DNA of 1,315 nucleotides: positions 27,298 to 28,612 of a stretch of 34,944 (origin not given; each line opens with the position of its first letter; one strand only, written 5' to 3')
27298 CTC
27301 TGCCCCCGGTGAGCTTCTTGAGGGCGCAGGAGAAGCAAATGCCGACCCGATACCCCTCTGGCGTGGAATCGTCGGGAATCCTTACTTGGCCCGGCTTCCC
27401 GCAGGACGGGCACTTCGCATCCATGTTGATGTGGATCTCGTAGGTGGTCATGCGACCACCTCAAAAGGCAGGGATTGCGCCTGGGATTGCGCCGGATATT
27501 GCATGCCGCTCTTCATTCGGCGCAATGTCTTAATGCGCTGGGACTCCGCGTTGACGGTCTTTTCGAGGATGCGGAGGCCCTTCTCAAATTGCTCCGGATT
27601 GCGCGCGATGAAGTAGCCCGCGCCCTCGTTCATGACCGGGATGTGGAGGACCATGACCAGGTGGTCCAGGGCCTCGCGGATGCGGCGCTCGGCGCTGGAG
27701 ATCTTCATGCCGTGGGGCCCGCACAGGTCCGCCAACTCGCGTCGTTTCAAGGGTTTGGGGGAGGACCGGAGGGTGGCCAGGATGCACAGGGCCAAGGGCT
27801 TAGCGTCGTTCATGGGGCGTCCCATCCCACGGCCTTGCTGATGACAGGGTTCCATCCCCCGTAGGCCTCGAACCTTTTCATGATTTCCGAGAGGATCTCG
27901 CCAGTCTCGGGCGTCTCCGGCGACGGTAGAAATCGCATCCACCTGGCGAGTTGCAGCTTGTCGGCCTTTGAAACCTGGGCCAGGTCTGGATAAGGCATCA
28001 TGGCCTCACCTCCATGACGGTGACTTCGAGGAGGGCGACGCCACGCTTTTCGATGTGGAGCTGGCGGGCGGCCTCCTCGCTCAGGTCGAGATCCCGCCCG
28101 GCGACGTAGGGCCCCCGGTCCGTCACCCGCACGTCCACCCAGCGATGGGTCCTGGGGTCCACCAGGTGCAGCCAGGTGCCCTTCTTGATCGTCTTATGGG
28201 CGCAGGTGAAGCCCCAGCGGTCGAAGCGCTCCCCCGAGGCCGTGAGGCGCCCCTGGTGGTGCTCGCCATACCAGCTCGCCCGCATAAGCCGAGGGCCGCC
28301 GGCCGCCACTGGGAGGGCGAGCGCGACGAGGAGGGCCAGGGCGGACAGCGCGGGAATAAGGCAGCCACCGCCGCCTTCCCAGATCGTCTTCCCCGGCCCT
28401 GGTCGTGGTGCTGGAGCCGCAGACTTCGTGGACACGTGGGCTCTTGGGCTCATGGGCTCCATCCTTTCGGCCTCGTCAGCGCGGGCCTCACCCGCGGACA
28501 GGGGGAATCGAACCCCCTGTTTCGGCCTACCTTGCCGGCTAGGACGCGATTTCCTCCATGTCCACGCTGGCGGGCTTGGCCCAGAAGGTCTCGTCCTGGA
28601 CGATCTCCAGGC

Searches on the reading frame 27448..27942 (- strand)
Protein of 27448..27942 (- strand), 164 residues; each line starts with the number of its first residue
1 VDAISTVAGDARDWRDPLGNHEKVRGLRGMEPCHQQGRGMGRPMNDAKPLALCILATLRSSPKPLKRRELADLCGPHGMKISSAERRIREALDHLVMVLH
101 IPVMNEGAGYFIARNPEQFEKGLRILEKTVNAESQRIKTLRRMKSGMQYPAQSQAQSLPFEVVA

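Call 57: search_protein_families(library=pfam, proteins=[window:27448-27942:-], max_evalue=0.001)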
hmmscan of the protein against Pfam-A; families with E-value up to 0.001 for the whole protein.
window:27448-27942:- (164 aa): 0 families

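Call 66: search_protein_families(library=padloc, proteins=[window:27448-27942:-], max_evalue=0.1)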
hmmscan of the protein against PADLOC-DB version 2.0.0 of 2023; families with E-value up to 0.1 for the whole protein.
window:27448-27942:- (164 aa): 0 families

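Call 67: search_protein_families(library=ncbifam, proteins=[window:27448-27942:-], max_evalue=0.1)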
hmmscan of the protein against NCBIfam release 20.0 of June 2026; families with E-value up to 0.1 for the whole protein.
window:27448-27942:- (164 aa): 1 family
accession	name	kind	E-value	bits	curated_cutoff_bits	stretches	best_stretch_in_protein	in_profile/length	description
NF009778.0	PRK13278.1-1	equivalog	0.044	12.8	570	1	89-127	143-180/356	formate--phosphoribosylaminoimidazolecarboxamide ligase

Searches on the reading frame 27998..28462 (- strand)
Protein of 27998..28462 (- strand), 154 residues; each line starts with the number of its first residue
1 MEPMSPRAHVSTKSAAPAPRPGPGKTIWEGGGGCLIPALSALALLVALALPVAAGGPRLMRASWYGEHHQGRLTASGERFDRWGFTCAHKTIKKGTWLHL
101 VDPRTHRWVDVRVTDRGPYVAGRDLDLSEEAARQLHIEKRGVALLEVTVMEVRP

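Call 57: search_protein_families(library=pfam, proteins=[window:27998-28462:-], max_evalue=0.001)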
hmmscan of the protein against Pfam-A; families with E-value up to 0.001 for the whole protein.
window:27998-28462:- (154 aa): 1 family
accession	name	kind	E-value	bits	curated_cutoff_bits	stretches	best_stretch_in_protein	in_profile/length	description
PF03330.24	DPBB_1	-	3.3e-16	59.7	28.8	1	61-143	5-79/83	Lytic transglycolase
